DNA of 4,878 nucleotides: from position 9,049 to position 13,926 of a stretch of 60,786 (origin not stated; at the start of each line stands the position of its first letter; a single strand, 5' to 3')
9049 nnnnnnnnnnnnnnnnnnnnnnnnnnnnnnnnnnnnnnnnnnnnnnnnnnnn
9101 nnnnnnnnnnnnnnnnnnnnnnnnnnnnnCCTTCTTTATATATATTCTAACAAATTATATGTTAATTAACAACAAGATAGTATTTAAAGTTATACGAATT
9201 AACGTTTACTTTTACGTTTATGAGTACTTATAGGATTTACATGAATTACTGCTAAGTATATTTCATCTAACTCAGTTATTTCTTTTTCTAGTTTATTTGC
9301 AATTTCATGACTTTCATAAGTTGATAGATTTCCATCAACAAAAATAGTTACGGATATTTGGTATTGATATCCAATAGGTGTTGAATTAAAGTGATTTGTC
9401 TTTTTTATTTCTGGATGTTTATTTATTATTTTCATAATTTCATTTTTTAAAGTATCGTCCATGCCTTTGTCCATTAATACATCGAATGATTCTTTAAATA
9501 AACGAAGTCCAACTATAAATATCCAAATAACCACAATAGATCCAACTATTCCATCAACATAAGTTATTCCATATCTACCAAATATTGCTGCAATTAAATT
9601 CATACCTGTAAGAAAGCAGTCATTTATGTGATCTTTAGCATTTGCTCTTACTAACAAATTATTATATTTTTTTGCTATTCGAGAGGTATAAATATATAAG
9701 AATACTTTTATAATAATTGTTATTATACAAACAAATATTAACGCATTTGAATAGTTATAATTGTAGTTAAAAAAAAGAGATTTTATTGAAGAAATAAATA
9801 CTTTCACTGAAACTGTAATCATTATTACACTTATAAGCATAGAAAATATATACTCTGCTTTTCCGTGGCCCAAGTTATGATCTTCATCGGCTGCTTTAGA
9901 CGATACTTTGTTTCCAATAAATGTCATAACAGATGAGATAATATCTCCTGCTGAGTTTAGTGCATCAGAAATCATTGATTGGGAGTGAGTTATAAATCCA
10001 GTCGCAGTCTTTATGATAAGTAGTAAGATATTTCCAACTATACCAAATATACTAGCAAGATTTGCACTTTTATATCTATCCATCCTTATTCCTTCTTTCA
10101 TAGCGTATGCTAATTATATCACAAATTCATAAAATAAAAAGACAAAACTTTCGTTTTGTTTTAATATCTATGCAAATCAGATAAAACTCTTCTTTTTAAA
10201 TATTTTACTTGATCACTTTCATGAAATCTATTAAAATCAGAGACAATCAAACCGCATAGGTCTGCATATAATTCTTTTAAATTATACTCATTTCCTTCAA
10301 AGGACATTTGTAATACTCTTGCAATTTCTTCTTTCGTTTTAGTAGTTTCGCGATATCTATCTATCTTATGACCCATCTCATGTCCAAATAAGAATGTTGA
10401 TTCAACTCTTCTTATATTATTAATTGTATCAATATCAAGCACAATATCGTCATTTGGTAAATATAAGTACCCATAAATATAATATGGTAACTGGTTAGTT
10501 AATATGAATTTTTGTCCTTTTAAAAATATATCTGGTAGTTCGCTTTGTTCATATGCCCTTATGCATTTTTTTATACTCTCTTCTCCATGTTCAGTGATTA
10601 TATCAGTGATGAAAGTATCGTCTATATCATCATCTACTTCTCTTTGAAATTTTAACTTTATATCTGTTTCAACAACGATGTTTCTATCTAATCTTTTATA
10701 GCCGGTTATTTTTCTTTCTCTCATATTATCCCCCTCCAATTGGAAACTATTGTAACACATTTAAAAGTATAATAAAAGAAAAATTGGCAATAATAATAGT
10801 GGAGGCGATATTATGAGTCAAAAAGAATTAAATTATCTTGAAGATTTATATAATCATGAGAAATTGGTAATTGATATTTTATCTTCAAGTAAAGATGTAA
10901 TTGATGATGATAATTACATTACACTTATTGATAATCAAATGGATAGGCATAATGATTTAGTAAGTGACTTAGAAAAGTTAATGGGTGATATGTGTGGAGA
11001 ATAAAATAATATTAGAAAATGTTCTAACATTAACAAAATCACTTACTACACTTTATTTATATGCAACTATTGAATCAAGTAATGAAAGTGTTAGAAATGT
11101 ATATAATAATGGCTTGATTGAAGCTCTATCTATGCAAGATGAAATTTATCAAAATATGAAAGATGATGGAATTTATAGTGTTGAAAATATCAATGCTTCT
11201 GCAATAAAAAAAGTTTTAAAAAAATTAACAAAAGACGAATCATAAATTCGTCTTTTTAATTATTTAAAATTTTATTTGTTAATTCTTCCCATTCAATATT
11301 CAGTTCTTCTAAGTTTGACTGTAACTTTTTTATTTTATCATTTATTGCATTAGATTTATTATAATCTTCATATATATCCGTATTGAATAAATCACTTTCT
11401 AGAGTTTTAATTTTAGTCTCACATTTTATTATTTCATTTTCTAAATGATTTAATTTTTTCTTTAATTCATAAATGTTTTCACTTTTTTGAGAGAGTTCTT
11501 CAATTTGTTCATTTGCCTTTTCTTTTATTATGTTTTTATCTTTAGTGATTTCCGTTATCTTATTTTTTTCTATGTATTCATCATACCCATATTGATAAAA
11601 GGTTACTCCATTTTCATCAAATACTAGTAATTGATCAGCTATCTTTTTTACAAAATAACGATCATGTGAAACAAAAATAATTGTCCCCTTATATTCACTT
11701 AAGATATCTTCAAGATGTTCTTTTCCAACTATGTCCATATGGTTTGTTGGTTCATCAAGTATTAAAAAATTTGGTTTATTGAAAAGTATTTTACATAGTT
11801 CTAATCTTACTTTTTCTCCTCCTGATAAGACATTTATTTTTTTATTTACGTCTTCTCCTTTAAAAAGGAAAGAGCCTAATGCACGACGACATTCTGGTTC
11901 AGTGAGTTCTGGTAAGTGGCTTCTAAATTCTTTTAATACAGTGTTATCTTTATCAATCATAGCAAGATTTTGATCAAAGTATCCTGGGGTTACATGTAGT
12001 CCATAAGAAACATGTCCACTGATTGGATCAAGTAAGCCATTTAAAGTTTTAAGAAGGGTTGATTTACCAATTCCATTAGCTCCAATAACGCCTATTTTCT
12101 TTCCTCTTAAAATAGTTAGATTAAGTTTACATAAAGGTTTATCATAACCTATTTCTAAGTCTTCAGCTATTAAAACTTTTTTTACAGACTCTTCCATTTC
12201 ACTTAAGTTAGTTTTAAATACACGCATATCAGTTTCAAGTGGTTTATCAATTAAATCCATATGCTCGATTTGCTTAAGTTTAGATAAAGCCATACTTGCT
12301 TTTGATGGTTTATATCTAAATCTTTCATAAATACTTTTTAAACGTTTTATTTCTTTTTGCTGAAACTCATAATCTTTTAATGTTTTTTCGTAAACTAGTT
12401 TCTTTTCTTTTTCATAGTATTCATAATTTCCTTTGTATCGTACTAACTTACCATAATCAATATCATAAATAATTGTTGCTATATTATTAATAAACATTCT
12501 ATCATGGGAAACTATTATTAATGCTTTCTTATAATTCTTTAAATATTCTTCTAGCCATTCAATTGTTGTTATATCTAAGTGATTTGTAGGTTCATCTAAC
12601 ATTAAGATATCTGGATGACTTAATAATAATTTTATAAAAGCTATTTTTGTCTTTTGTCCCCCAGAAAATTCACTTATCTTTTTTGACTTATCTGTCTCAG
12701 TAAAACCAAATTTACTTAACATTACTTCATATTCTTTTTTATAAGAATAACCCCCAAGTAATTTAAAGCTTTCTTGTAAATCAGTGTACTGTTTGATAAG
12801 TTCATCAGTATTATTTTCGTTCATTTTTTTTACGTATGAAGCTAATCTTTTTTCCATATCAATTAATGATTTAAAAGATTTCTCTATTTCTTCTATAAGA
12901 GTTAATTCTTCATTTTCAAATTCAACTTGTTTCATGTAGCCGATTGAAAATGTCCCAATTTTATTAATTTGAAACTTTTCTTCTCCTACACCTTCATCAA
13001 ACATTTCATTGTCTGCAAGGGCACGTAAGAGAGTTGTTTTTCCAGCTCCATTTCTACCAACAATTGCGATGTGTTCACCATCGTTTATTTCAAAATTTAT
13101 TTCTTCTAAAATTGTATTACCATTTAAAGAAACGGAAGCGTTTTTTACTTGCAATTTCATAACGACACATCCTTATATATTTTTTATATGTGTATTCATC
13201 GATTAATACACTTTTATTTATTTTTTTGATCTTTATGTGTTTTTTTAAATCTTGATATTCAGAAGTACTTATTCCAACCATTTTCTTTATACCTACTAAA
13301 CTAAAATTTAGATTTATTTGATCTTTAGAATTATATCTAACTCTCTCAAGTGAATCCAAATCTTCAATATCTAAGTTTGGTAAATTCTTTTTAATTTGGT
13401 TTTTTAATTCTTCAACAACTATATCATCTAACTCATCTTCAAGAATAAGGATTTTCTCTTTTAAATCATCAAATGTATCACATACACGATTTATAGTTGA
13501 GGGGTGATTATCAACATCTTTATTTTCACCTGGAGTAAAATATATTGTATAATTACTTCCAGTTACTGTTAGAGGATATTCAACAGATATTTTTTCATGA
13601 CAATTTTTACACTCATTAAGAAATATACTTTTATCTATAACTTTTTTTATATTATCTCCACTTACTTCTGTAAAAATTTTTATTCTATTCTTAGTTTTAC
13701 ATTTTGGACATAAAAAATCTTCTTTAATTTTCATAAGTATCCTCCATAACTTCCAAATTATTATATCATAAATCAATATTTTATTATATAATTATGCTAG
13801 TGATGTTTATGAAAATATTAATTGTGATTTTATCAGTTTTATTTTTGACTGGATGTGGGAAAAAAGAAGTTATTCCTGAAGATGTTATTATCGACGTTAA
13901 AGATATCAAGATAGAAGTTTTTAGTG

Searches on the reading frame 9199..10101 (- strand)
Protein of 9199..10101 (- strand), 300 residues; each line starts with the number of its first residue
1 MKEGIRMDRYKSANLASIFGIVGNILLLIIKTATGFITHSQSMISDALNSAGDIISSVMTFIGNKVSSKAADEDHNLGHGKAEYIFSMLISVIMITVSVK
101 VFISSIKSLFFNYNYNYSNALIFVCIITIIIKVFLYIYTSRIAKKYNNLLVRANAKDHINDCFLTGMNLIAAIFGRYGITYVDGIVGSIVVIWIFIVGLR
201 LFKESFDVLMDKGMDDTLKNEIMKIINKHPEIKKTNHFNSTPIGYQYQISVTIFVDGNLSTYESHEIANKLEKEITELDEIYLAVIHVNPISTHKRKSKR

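Call 21: search_protein_families(library=pfam, proteins=[window:9199-10101:-], max_evalue=0.001)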
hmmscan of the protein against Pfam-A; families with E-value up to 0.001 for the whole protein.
window:9199-10101:- (300 aa): 2 families
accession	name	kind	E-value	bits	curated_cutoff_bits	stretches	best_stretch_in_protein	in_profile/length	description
PF01545.26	Cation_efflux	-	1.6e-39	136.2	26.6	1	18-210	2-198/198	Cation efflux family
PF16916.11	ZT_dimer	-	9.4e-12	45.2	26.7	1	215-290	2-77/78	Dimerisation domain of Zinc Transporter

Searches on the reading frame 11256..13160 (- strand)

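Call 21: search_protein_families(library=pfam, proteins=[window:11256-13160:-], max_evalue=0.001)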
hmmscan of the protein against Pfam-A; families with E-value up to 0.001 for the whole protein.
window:11256-13160:- (634 aa): 17 families
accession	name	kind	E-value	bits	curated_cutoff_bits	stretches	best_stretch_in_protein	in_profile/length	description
PF00005.33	ABC_tran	-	2.4e-49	167.9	25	2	18-193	1-137/137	ABC transporter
PF12848.13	ABC_tran_Xtn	-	7.1e-20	71.3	25.9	1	233-312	2-81/85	ABC transporter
PF13304.12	AAA_21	-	2.2e-18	67.8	27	2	32-85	3-64/304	AAA domain, putative AbiEii toxin, Type IV TA system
PF02463.25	SMC_N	-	4.7e-11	43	40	0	121-229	100-207/220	RecF/RecN/SMC N terminal domain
PF16326.10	ABC_tran_CTD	-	7.4e-11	42.6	32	1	564-628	4-68/69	ABC transporter C-terminal domain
PF13555.12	AAA_29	-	1.1e-07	31.9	27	0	23-48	17-42/61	P-loop containing region of AAA domain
PF13401.12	AAA_22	-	3.6e-07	31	27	0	29-51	6-28/130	AAA domain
PF13191.12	AAA_16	-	2.7e-06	28.4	32.6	0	358-420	29-90/167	AAA ATPase domain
PF13521.12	AAA_28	-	7e-06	26.8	27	0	31-51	2-22/164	AAA domain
PF01926.29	MMR_HSR1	-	1e-05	26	21.9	0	30-51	1-22/113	50S ribosome-binding GTPase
PF00006.31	ATP-synt_ab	-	2.8e-05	24.3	29.5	0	348-373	9-34/213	ATP synthase alpha/beta family, nucleotide-binding domain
PF13479.12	AAA_24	-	3.6e-05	24.1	27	0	353-374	2-23/195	AAA domain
PF05729.18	NACHT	-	5.8e-05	23.4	26.7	0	31-50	3-22/167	NACHT domain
PF03193.22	RsgA_GTPase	-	0.00014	22.2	30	0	7-52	86-130/174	RsgA GTPase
PF00931.28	NB-ARC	-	0.00038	20.2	23.5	0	26-49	16-39/248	NB-ARC domain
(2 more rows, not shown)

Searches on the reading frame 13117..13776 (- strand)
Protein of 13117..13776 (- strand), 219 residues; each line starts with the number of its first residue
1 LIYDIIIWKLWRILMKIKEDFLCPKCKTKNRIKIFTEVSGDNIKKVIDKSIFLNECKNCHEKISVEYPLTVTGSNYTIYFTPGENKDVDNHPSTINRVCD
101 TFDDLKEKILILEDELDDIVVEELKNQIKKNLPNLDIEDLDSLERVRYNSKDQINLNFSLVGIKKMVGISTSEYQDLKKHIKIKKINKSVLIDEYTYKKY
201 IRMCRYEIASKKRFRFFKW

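Call 21: search_protein_families(library=pfam, proteins=[window:13117-13776:-], max_evalue=0.001)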
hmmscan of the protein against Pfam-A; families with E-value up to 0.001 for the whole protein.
window:13117-13776:- (219 aa): 1 family
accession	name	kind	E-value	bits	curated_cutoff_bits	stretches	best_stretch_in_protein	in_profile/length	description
PF14353.12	CpXC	-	6.9e-15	55.5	25.4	1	23-124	3-120/121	CpXC protein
